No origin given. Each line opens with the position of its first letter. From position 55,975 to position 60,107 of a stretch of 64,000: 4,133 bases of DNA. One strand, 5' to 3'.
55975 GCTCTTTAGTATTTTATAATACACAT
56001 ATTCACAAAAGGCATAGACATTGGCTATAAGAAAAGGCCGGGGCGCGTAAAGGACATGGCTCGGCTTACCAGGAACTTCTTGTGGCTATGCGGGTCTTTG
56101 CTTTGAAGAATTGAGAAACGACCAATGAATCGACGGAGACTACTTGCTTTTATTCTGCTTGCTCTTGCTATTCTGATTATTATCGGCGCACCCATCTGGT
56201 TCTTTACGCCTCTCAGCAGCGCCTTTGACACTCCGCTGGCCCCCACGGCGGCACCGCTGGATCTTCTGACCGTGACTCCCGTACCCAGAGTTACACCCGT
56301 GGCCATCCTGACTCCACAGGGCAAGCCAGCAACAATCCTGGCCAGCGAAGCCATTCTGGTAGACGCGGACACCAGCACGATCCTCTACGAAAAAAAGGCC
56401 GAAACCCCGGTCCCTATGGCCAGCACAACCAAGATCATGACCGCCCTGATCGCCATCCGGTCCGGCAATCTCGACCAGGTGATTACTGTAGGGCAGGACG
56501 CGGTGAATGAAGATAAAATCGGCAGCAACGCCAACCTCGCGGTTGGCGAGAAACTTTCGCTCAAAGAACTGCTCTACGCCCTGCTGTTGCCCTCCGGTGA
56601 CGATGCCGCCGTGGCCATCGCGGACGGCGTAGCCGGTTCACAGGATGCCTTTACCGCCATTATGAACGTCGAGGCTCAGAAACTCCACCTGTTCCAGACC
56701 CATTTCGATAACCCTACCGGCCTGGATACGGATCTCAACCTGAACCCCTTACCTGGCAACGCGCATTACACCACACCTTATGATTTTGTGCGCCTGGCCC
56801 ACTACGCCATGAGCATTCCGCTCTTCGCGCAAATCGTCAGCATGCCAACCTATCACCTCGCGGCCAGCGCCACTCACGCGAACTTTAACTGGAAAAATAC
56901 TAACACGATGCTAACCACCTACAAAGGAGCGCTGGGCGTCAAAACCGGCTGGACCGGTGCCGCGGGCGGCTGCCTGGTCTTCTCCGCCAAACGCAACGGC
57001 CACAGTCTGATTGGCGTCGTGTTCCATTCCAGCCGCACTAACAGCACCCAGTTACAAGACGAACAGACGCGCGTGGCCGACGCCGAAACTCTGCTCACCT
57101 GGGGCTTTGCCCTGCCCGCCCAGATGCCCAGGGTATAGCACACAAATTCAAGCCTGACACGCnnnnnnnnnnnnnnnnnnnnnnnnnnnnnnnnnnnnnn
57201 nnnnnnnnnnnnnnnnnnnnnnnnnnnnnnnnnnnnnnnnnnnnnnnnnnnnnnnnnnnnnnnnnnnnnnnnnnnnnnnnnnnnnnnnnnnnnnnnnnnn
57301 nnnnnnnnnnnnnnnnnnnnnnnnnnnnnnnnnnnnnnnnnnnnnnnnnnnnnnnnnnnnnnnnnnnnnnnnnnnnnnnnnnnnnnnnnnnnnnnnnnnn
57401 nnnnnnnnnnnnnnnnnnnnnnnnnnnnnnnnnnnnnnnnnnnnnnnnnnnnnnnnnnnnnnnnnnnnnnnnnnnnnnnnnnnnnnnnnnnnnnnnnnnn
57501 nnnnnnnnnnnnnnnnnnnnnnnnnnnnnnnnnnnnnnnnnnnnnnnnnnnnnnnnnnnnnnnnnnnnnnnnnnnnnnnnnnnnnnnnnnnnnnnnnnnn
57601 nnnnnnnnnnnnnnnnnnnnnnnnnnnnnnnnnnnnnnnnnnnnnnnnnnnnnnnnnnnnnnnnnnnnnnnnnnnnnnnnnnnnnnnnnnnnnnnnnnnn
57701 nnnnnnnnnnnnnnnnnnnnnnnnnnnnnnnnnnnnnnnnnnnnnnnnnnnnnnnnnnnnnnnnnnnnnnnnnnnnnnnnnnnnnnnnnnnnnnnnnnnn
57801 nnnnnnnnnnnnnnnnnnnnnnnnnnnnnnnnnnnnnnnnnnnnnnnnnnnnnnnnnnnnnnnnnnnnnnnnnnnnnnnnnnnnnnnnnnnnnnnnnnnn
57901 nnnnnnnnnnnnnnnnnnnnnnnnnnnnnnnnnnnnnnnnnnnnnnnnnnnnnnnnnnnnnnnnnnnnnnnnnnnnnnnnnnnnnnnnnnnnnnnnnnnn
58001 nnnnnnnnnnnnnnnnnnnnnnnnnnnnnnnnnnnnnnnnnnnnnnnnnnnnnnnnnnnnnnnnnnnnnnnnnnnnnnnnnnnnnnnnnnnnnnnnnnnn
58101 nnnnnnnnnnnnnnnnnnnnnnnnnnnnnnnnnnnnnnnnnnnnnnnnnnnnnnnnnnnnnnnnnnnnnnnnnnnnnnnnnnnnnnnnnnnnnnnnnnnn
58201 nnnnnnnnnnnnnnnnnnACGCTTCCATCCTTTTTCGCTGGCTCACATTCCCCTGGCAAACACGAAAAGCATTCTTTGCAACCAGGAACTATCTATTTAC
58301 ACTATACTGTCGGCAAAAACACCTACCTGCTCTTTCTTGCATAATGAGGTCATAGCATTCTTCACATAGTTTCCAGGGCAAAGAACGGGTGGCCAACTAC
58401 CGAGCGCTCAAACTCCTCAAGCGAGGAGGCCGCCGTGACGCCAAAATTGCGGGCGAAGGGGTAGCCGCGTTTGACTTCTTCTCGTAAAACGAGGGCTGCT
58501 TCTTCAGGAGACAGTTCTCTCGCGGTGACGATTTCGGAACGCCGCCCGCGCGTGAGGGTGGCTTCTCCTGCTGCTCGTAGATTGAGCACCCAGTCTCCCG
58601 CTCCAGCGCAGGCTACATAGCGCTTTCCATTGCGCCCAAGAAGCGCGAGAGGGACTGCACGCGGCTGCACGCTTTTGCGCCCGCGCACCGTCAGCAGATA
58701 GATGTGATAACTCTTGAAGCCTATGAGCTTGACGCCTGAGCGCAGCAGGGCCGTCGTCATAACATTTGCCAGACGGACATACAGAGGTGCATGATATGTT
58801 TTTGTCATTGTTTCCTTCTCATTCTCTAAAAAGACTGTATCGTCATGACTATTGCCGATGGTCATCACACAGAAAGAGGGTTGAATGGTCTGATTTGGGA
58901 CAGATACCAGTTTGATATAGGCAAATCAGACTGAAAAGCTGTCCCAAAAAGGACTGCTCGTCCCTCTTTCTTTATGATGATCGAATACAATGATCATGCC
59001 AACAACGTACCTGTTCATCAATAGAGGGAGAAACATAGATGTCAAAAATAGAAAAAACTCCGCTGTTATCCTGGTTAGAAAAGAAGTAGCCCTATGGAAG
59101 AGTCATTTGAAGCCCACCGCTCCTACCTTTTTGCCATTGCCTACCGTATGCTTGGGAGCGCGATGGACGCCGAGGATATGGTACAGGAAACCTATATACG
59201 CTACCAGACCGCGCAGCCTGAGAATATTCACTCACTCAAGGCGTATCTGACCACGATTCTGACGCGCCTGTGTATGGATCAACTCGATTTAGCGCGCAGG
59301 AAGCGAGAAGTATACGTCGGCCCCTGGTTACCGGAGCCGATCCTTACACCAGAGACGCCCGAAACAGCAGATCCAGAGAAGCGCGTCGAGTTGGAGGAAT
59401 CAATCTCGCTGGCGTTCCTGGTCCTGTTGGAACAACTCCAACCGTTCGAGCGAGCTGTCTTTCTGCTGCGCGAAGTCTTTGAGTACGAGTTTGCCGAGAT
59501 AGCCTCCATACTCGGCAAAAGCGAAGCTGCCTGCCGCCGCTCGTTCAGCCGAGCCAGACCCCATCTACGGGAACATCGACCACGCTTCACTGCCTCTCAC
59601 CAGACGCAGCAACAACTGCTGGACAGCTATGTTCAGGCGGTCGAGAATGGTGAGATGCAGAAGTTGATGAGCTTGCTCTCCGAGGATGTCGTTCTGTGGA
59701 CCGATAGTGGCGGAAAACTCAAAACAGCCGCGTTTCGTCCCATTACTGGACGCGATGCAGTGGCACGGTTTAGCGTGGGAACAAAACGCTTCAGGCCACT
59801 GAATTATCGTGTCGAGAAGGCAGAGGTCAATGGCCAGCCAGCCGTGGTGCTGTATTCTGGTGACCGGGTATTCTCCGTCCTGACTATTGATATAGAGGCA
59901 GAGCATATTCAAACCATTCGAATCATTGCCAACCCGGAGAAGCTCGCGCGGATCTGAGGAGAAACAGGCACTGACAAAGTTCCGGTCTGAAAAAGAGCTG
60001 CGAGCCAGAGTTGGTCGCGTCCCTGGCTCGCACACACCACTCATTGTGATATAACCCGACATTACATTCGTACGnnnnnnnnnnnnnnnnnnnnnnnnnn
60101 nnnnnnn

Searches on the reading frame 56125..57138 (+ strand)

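Call 61: search_protein_families(library=pfam, proteins=[window:56125-57138:+], max_evalue=0.001)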
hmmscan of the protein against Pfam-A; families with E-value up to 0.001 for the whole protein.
window:56125-57138:+ (337 aa): 3 families
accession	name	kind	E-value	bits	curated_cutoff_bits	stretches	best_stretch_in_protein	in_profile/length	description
PF00768.25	Peptidase_S11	-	2.5e-54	184.7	27.6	1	68-302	7-237/239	D-alanyl-D-alanine carboxypeptidase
PF13354.11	Beta-lactamase2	-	0.00013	21.9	22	1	88-183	13-110/214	Beta-lactamase enzyme family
PF02113.21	Peptidase_S13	-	0.00078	18.7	22.8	0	77-112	21-57/444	D-Ala-D-Ala carboxypeptidase 3 (S13) family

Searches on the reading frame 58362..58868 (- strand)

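Call 88: search_protein_families(library=pfam, proteins=[window:58362-58868:-], max_evalue=0.01)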
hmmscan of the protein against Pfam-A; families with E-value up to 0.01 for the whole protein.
window:58362-58868:- (168 aa): 1 family
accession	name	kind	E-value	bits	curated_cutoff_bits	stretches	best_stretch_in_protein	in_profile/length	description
PF04075.20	F420H2_quin_red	-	1.7e-08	35.1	22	1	51-136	20-109/130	F420H(2)-dependent quinone reductase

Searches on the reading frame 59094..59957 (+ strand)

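Call 88: search_protein_families(library=pfam, proteins=[window:59094-59957:+], max_evalue=0.01)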
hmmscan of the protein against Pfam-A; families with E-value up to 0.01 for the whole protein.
window:59094-59957:+ (287 aa): 6 families
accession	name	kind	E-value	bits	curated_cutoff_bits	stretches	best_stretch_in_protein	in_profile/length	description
PF04542.20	Sigma70_r2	-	2e-13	50.4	24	1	5-66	2-67/71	Sigma-70 region 2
PF08281.18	Sigma70_r4_2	-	3.7e-12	46.1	25.7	1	107-157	3-53/54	Sigma-70, region 4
PF12680.13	SnoaL_2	-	3.7e-06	27.9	27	1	178-256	3-73/102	SnoaL-like domain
PF04545.22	Sigma70_r4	-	0.00015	21.7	24.1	1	111-160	1-50/50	Sigma-70, region 4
PF13474.12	SnoaL_3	-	0.0024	18.6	22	1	174-252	3-75/121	SnoaL-like domain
PF14534.12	DUF4440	-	0.0026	18.6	25.2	1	175-254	4-75/107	Domain of unknown function (DUF4440)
